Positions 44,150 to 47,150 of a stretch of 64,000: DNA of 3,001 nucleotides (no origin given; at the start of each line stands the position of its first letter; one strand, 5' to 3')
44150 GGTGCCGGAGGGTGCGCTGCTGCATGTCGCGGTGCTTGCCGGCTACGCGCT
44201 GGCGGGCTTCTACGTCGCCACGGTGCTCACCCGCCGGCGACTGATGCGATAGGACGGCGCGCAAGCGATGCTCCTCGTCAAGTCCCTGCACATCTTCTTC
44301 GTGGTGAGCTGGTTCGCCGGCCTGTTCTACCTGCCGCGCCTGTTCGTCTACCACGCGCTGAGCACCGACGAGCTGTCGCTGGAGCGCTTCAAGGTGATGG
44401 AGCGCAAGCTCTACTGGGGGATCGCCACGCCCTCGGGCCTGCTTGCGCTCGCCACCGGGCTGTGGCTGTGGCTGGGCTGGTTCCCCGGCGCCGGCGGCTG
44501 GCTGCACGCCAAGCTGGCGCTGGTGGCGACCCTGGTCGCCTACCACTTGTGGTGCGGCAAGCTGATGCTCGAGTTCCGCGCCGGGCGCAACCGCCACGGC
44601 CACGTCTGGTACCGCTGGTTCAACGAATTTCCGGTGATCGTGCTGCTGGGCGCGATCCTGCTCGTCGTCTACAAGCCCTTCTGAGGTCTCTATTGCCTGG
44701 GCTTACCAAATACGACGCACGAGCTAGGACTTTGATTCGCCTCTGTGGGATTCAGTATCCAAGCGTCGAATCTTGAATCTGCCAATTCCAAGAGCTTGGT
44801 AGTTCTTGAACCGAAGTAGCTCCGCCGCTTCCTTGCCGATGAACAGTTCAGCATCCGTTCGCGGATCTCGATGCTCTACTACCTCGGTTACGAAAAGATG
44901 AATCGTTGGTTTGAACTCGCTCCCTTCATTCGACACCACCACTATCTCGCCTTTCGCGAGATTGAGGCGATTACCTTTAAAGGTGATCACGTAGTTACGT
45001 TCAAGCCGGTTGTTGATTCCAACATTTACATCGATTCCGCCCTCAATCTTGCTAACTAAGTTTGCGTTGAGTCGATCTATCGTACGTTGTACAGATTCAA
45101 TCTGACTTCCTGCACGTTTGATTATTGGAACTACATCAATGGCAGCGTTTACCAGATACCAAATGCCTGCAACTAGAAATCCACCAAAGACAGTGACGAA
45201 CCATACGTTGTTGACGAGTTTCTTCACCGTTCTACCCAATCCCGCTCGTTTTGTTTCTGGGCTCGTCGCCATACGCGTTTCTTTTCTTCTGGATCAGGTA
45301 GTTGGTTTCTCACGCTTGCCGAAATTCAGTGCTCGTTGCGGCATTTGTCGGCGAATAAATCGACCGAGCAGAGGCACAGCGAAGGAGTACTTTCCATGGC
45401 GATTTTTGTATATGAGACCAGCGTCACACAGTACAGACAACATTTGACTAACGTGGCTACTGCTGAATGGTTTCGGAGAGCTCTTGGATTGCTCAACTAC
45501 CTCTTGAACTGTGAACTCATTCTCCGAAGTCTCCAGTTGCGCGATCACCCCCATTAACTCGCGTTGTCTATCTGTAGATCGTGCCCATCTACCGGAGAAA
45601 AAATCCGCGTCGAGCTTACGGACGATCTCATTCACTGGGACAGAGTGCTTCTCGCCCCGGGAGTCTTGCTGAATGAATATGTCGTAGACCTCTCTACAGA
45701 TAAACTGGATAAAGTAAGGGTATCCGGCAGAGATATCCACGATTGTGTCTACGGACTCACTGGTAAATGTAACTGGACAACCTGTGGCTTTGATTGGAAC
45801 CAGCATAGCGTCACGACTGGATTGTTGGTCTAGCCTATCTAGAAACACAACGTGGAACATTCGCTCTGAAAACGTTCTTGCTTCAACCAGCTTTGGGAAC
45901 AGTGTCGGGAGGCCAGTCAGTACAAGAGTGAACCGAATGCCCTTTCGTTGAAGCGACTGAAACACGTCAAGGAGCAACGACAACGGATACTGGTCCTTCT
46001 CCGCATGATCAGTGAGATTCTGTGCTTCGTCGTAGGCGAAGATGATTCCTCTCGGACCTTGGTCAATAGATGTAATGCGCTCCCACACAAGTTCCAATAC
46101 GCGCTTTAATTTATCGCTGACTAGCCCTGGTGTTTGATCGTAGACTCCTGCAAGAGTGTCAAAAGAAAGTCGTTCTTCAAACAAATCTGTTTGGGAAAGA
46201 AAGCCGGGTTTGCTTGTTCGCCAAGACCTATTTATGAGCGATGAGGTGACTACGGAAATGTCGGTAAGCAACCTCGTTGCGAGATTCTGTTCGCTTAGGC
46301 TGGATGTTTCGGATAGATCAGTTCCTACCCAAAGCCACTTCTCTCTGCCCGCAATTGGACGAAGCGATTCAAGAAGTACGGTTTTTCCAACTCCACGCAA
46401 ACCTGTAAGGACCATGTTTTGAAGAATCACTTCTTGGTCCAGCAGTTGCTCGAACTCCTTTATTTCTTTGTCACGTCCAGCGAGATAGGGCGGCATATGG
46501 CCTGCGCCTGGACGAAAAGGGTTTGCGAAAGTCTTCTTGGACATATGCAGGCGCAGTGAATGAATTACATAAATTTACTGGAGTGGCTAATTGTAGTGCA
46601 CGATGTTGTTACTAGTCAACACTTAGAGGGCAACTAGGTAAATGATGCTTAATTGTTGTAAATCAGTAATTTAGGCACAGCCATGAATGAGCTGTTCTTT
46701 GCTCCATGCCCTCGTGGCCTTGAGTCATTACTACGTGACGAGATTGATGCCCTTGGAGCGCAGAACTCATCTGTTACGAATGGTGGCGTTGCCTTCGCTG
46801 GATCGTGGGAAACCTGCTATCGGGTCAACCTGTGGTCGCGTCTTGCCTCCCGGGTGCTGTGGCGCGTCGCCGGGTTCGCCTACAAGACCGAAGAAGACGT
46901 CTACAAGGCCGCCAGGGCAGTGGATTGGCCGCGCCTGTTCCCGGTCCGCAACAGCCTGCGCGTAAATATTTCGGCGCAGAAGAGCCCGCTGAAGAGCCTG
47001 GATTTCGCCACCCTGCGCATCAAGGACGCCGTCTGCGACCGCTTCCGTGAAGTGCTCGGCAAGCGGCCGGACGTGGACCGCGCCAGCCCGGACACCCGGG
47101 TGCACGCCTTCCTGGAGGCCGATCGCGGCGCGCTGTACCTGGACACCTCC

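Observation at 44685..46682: AT-rich two-gene islet: ORC/STAND-like ATPase + small membrane protein, candidate undescribed defence module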

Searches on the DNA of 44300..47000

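Call 99: search_rna_families(source=window, start=44300, end=47000, threshold=evalue, max_evalue=0.1)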
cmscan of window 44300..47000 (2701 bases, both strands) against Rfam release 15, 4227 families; matches with E-value up to 0.1: 0.
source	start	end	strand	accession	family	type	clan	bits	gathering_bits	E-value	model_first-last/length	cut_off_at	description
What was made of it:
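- Tried and rejected: A non-coding RNA is ruled out by call 99.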
